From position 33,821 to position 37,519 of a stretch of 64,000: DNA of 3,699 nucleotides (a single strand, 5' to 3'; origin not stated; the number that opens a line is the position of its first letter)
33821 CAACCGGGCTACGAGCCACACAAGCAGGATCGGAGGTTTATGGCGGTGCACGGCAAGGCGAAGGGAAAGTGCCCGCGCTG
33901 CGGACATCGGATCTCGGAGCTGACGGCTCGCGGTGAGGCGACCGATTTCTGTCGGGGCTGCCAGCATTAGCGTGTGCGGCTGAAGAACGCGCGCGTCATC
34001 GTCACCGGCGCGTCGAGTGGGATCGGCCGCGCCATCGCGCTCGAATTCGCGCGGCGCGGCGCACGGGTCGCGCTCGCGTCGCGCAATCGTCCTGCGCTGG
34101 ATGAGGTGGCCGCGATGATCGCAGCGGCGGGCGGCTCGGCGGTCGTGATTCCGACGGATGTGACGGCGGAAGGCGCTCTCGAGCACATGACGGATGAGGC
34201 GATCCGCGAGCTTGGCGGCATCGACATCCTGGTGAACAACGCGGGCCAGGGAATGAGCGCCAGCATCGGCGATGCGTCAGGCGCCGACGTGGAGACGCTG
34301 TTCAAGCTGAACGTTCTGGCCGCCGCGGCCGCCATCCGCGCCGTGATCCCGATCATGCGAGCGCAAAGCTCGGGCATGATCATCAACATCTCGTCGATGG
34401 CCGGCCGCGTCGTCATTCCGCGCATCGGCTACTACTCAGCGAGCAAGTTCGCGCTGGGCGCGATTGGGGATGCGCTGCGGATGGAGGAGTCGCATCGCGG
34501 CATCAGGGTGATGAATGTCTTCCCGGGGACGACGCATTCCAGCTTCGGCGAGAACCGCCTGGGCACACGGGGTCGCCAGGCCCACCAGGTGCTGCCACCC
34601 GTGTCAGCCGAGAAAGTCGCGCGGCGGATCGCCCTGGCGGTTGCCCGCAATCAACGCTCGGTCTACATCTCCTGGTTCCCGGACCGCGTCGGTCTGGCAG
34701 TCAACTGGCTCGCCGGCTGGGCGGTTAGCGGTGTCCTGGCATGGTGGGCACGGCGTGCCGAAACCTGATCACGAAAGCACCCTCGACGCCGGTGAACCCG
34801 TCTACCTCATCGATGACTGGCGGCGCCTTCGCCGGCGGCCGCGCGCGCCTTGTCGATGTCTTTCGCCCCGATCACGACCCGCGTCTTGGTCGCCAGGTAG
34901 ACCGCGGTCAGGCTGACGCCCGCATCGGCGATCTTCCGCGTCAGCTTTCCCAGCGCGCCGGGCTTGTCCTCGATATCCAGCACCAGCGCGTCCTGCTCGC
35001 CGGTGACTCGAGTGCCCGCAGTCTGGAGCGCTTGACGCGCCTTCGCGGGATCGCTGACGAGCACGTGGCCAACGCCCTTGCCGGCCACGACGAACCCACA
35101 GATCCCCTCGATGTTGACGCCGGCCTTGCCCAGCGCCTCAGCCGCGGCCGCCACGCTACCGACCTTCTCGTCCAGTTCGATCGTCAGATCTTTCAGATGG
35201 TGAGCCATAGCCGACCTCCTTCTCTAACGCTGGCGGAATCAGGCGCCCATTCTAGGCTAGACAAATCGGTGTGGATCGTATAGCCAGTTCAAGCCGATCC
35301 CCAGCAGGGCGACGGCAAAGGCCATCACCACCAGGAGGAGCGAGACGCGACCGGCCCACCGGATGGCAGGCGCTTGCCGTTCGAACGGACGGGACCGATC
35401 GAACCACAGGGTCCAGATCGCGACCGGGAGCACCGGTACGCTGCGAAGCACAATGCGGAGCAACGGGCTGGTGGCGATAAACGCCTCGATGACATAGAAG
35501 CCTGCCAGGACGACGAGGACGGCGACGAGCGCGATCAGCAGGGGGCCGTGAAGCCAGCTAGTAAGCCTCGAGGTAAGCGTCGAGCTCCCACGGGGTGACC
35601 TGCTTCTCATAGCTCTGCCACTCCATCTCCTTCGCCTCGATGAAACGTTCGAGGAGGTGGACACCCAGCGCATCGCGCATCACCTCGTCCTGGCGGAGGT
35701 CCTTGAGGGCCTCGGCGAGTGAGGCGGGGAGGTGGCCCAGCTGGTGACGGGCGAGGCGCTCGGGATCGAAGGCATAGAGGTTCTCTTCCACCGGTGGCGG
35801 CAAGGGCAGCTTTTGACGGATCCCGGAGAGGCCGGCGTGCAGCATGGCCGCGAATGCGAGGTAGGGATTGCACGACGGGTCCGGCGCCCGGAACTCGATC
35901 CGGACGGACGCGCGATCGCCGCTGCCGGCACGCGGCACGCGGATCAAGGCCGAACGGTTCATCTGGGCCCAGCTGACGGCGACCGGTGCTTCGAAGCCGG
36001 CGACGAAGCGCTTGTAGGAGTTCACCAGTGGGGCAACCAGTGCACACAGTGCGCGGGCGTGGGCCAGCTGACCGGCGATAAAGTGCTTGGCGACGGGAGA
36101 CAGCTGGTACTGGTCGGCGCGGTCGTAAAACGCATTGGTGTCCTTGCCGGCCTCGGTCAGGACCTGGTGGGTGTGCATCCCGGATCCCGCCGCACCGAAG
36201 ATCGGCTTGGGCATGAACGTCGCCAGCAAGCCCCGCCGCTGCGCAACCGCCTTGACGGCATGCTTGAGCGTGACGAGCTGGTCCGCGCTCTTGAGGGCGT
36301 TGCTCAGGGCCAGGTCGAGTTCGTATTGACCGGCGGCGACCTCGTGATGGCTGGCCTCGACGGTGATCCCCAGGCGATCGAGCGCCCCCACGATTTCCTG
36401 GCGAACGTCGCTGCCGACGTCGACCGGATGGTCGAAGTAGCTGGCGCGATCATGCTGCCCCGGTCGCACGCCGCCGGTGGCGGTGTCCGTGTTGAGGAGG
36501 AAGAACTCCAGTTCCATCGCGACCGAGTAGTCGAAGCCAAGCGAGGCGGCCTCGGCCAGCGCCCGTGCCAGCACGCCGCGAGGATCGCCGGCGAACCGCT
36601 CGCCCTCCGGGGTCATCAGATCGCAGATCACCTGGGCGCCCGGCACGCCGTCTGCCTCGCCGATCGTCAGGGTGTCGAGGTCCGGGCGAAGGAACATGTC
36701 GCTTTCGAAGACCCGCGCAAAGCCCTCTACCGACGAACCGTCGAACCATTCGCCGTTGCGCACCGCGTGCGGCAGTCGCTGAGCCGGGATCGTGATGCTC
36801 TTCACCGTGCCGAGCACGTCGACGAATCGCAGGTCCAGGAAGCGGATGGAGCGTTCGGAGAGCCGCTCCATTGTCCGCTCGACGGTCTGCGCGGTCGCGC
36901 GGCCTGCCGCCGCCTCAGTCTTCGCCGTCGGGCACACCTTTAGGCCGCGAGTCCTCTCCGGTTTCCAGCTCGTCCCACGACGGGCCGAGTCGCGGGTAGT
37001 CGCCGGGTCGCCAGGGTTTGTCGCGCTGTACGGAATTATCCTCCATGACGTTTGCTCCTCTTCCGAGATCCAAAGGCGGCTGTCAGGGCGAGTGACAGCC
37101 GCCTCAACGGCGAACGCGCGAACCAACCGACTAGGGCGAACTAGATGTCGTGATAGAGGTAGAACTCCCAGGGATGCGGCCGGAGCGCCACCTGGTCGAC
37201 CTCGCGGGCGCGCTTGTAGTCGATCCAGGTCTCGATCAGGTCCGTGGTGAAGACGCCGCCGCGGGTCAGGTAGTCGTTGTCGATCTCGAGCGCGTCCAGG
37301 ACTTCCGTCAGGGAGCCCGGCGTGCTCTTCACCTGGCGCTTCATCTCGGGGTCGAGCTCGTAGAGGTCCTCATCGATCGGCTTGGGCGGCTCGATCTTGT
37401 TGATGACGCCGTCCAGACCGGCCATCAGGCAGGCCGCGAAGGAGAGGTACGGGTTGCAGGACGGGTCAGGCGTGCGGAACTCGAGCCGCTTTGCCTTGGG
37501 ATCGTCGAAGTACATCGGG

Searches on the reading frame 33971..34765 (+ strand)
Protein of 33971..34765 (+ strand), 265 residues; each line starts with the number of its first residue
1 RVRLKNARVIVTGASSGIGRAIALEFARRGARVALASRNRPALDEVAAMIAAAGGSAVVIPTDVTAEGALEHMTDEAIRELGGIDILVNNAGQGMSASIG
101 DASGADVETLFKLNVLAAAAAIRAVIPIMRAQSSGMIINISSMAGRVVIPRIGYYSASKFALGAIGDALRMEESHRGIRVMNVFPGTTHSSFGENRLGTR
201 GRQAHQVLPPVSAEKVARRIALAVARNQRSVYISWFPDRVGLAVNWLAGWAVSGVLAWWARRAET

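Call 25: search_protein_families(library=pfam, proteins=[window:33971-34765:+], max_evalue=0.00001)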
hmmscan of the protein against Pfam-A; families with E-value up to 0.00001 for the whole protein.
window:33971-34765:+ (265 aa): 3 families
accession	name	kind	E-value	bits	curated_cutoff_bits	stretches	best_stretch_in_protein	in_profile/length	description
PF00106.31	adh_short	-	1.7e-50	171.7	26.6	1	9-193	3-187/195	short chain dehydrogenase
PF13561.12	adh_short_C2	-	8.3e-38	130.7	27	1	13-197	1-185/236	Enoyl-(Acyl carrier protein) reductase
PF08659.16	KR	-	3.6e-11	43.8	22.6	1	8-165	2-159/180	KR domain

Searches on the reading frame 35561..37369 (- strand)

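Call 26: search_protein_families(library=pfam, proteins=[window:35561-37369:-], max_evalue=0.00001)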
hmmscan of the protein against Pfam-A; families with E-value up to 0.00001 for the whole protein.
window:35561-37369:- (603 aa): 2 families
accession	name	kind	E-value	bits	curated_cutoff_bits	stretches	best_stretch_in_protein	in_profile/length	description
PF00120.29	Gln-synt_C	-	3.6e-122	408.1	24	1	261-599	2-344/344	Glutamine synthetase, catalytic domain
PF03951.24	Gln-synt_N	-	3.9e-23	81.3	33.4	1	175-254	2-82/82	Glutamine synthetase, beta-Grasp domain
